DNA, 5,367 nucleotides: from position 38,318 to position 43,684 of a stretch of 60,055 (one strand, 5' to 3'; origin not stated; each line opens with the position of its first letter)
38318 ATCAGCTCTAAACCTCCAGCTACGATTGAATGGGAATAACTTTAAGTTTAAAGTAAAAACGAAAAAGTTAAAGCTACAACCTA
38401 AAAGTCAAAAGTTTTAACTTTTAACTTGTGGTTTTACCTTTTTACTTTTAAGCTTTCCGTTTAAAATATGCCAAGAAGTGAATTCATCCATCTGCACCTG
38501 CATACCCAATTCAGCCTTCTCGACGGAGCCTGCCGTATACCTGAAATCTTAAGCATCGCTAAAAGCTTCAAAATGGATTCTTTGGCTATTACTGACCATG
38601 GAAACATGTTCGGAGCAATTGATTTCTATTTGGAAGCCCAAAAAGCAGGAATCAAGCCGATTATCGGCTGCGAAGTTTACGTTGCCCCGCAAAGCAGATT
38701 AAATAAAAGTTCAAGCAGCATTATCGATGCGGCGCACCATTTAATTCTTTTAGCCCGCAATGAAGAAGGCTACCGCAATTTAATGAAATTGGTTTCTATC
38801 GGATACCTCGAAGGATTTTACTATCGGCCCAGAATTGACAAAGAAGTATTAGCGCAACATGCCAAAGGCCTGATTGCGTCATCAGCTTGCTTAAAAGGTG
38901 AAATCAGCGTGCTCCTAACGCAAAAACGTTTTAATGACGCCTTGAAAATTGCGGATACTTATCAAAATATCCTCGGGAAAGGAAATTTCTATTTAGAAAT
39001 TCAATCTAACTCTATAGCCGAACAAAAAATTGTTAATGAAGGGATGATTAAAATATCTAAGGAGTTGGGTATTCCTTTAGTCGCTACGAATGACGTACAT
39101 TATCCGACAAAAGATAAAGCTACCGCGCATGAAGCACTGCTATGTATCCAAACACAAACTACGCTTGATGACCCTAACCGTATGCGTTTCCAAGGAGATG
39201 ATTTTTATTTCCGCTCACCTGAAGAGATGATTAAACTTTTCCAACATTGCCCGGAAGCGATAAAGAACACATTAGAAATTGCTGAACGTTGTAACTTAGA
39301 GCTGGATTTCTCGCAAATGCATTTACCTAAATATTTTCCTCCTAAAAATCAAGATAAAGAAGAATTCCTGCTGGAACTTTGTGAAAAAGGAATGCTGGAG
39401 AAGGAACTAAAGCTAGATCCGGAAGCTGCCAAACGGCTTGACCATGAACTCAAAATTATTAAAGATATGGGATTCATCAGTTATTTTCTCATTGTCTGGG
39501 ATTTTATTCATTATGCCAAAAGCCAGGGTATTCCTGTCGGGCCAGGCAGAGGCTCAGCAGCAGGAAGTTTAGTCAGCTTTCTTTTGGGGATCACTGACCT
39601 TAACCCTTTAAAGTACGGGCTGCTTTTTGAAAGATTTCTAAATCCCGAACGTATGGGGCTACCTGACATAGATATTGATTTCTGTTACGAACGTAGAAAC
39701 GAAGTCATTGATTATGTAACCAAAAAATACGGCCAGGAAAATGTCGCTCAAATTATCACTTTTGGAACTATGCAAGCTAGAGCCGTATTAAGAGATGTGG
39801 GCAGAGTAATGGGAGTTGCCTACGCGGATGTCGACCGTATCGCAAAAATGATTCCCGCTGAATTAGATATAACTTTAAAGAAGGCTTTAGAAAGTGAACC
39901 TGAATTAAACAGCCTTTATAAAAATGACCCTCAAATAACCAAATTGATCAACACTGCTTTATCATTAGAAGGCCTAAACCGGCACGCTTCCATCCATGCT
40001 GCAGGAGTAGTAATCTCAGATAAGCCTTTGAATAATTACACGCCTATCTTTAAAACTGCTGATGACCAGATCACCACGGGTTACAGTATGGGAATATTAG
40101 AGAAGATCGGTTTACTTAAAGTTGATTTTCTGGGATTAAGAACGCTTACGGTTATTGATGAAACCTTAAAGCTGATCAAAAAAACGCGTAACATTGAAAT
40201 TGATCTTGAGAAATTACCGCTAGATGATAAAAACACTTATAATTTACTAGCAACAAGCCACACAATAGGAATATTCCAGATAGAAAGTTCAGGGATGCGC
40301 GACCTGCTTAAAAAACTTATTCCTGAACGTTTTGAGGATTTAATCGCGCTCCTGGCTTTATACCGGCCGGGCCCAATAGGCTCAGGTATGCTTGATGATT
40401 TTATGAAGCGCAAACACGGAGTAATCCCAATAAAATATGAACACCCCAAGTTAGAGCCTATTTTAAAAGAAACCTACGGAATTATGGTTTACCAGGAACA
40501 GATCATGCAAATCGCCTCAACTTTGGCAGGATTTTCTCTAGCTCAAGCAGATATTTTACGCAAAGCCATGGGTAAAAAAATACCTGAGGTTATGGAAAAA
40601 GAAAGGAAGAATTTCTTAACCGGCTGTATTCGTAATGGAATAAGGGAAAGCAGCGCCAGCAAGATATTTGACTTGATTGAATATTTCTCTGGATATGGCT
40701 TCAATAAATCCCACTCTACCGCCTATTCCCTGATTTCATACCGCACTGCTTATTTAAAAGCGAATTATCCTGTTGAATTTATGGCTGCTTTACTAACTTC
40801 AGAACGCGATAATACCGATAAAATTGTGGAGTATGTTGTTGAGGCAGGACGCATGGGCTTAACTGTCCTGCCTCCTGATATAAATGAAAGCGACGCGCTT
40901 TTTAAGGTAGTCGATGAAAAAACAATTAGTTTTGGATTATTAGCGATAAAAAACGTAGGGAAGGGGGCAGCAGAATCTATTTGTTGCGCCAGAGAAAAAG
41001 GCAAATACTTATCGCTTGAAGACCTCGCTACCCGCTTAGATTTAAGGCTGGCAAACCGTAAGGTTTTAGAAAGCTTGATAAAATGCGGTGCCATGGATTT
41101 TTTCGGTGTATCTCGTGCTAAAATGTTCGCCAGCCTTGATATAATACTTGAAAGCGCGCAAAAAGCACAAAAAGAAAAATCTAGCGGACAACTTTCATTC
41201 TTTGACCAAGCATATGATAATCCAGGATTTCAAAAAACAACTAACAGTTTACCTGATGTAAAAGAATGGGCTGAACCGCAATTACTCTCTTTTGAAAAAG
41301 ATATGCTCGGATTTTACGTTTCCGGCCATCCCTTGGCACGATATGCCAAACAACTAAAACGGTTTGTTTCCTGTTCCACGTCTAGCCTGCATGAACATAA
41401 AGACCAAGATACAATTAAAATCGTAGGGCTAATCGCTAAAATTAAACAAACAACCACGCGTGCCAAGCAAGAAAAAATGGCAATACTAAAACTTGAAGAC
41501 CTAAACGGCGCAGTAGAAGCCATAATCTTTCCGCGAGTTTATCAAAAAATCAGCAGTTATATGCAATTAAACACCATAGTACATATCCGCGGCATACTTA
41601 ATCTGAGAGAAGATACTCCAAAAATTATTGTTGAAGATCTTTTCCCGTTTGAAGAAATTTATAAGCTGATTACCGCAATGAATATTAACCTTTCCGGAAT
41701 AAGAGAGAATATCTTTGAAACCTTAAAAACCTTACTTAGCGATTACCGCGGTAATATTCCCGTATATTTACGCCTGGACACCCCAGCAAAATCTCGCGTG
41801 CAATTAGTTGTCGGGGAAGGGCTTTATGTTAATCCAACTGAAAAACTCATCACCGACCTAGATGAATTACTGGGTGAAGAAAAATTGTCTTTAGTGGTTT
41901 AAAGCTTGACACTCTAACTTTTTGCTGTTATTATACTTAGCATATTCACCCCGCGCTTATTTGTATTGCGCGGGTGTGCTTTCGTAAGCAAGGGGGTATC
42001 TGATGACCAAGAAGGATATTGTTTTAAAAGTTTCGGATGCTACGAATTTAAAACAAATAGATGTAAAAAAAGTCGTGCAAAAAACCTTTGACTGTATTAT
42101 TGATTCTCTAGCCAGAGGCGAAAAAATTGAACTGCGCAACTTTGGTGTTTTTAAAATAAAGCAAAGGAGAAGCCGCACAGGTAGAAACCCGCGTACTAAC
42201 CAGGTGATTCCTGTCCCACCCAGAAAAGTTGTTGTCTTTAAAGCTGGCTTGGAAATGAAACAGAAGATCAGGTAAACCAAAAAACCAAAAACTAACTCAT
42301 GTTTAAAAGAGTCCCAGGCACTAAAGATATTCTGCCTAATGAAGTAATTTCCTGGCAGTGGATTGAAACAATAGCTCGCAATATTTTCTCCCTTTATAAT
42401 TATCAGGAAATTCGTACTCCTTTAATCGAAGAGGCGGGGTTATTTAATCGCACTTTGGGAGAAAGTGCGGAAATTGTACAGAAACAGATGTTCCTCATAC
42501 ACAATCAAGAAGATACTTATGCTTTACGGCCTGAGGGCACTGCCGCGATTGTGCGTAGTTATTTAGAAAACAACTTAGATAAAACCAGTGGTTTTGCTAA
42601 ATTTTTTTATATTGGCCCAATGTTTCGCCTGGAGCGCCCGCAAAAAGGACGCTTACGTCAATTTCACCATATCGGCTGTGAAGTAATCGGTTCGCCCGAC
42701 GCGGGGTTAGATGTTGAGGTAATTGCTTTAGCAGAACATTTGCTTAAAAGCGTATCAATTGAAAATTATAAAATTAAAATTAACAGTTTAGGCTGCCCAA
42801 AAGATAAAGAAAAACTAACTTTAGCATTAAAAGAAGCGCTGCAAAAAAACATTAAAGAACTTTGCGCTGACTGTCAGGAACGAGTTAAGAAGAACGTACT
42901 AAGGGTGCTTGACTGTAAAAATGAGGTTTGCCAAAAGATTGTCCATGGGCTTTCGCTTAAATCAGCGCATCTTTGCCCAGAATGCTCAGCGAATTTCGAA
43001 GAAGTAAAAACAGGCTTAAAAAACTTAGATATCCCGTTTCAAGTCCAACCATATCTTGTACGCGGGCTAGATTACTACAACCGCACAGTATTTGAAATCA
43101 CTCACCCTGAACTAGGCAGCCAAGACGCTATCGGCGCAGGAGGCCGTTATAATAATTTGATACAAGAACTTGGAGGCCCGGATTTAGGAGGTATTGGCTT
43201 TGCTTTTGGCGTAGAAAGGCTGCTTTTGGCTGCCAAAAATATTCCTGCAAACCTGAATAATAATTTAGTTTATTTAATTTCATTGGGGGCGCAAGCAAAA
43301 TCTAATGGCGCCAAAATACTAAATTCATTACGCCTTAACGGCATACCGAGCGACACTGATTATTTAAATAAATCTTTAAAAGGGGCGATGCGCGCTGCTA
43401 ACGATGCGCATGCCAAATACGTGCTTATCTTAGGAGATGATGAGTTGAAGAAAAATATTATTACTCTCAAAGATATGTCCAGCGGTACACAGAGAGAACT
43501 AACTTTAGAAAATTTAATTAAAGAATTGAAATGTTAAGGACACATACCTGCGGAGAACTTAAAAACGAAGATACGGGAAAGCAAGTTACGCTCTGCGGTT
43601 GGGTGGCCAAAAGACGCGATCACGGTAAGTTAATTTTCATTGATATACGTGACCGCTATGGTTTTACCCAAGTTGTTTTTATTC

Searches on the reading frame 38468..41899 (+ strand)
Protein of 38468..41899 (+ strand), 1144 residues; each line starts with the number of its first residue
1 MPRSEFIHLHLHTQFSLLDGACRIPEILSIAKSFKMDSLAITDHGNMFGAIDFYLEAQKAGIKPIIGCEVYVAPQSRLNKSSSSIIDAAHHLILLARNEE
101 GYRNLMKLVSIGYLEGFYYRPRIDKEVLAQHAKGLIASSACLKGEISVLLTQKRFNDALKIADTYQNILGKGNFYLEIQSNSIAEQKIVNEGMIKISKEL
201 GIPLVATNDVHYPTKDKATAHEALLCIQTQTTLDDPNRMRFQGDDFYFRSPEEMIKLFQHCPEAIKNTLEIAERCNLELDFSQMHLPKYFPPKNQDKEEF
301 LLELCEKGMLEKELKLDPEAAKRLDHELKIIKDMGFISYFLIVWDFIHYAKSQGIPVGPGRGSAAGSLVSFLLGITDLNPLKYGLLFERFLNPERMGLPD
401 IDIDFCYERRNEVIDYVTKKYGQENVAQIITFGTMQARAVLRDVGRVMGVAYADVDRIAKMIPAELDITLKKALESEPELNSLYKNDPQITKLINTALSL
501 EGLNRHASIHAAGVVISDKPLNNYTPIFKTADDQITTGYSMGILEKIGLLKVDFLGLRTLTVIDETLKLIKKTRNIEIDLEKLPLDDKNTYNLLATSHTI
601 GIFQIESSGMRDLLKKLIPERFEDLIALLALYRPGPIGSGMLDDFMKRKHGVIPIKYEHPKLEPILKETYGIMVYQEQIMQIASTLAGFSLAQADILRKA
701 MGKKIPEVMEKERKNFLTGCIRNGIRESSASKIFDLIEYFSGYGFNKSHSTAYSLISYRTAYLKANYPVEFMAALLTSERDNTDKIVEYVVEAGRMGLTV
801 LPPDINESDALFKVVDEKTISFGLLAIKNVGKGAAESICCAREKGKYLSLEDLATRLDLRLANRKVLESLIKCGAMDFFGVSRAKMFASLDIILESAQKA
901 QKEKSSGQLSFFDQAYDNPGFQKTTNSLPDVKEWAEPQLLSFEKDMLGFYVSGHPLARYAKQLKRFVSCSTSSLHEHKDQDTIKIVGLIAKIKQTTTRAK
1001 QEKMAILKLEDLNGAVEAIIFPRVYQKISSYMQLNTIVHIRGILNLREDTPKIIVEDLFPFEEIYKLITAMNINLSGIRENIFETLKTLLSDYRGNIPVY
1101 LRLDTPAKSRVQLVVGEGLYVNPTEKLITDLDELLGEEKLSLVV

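Call 24: search_protein_families(library=pfam, proteins=[window:38468-41899:+], max_evalue=0.00001)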
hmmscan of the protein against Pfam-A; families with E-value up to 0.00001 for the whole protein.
window:38468-41899:+ (1144 aa): 6 families
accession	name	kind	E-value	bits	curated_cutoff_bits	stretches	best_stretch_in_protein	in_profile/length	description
PF07733.18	DNA_pol3_alpha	-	1.1e-103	346.9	23.9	1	300-556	2-260/260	Bacterial DNA polymerase III alpha NTPase domain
PF17657.6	DNA_pol3_finger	-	9.4e-69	230.4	22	1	559-724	1-166/166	Bacterial DNA polymerase III alpha subunit finger domain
PF02811.25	PHP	-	5.8e-60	202.8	26.4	1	8-180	1-163/164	PHP domain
PF14579.12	HHH_6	-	2e-27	95.6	25.6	1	797-885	1-89/90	Helix-hairpin-helix motif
PF01336.31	tRNA_anti-codon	-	2e-07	31.3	27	1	984-1059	2-73/75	OB-fold nucleic acid binding domain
PF20914.2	DNA_pol_IIIA_C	-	4e-06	27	22.5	0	1086-1136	2-52/52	DNA polymerase III subunit alpha, C-terminal domain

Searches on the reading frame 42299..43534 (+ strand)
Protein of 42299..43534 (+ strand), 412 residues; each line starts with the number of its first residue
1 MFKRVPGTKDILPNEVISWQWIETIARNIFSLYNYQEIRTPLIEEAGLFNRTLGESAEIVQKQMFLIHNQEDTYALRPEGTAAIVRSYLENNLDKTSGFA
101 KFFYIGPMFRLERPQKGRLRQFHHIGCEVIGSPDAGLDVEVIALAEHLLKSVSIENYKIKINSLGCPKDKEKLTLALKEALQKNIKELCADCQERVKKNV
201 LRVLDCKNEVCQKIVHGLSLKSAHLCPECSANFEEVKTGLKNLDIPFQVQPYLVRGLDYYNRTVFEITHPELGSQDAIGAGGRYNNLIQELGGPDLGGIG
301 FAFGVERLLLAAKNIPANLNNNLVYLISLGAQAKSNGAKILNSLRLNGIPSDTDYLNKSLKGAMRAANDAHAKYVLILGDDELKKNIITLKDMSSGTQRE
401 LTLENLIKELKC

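Call 24: search_protein_families(library=pfam, proteins=[window:42299-43534:+], max_evalue=0.00001)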
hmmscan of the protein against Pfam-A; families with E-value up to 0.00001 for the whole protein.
window:42299-43534:+ (412 aa): 3 families
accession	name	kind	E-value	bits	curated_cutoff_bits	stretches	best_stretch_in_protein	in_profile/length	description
PF13393.11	tRNA-synt_His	-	3.5e-39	135.3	25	1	7-308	1-308/308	Histidyl-tRNA synthetase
PF00587.30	tRNA-synt_2b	-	3.5e-14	53.7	29.3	1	69-292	6-146/179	tRNA synthetase class II core domain (G, H, P, S and T)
PF03129.25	HGTP_anticodon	-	2.6e-13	50.4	21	1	324-411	2-92/94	Anticodon binding domain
